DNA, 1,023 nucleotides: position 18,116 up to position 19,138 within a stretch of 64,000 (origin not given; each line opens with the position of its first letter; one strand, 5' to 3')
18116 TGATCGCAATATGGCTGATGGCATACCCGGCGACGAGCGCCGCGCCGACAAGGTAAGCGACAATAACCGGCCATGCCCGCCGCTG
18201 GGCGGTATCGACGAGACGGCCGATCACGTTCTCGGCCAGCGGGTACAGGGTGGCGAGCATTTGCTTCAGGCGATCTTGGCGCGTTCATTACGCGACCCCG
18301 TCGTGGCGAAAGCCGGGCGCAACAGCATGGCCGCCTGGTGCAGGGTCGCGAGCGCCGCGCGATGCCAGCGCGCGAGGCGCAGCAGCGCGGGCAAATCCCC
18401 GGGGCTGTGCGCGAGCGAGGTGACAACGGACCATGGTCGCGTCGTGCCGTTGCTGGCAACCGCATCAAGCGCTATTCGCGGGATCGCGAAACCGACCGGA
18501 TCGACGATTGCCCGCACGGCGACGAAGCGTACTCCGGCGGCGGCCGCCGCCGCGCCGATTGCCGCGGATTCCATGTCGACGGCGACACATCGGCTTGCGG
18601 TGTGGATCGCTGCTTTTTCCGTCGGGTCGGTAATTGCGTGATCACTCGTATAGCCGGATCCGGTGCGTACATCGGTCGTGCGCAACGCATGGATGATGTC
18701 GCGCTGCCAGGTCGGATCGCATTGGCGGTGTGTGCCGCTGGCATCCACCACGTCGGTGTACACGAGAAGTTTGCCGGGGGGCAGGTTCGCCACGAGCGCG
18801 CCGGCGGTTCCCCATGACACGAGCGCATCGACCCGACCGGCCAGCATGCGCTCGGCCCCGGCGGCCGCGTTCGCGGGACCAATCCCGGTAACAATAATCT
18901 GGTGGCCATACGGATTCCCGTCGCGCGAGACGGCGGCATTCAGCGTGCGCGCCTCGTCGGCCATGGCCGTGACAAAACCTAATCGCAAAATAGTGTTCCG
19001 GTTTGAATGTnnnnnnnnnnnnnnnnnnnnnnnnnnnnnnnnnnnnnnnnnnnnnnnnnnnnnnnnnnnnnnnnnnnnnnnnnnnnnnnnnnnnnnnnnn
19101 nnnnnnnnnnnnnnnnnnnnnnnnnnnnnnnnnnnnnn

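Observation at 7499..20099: Complete 2-aminoethylphosphonate biosynthesis/activation cassette embedded in a hopanoid side-chain tailoring locus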

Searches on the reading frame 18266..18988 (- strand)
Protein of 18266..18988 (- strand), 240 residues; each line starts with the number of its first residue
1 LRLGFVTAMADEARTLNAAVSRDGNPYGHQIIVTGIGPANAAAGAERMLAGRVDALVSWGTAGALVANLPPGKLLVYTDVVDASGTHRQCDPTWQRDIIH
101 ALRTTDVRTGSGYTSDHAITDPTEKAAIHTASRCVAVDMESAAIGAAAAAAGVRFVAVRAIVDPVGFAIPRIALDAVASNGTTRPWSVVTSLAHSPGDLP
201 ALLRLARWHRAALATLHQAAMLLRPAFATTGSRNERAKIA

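Call 3: search_protein_families(library=pfam, proteins=[window:18266-18988:-])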
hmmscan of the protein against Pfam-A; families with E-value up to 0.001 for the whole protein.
window:18266-18988:- (240 aa): 1 family
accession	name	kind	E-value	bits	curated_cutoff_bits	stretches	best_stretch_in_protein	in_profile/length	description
PF01048.26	PNP_UDP_1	-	7.2e-19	68.6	25.1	1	31-166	46-201/233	Phosphorylase superfamily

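Call 5: search_protein_families(library=ncbifam, proteins=[window:18266-18988:-], max_evalue=0.01)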
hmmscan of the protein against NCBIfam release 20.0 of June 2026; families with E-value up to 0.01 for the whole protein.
window:18266-18988:- (240 aa): 11 families
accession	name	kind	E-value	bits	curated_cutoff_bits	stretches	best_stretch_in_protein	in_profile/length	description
TIGR03468.1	HpnG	hypoth_equivalog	2.7e-51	174.1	187.1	1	28-218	21-211/212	hopanoid-associated phosphorylase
NF005476.0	PRK07077.1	equivalog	1.1e-31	110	215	1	28-229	29-237/243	phosphorylase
TIGR03664.1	fut_nucase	equivalog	3.9e-13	49.6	124.7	2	6-82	4-91/228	futalosine hydrolase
NF004079.0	PRK05584.1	equivalog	2e-12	47.2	169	2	97-163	131-198/232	5'-methylthioadenosine/adenosylhomocysteine nucleosidase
NF004168.0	PRK05634.1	equivalog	1.1e-08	35.1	129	1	26-163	20-156/185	nucleosidase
NF006087.0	PRK08236.1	equivalog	1.1e-07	31.8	213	1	7-83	11-87/219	futalosine hydrolase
TIGR01704.1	MTA_SAH-Nsdase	equivalog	3.2e-06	26.8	73.8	1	99-164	132-198/229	5'-methylthioadenosine/S-adenosylhomocysteine nucleosidase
TIGR01718.1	Uridine-psphlse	equivalog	8.1e-06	25.3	280.3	1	31-92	57-118/245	uridine phosphorylase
NF011286.0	PRK14697.1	equivalog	1.4e-05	24.7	260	0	24-84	37-100/233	bifunctional 5'-methylthioadenosine/S-adenosylhomocysteine nucleosidase/phosphatase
NF005213.0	PRK06698.1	equivalog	0.00013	20.9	768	0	26-164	39-196/459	bifunctional 5'-methylthioadenosine/S-adenosylhomocysteine nucleosidase/phosphatase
NF004489.0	PRK05819.1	subfamily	0.0028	17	230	1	104-163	146-205/236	DeoD-type purine-nucleoside phosphorylase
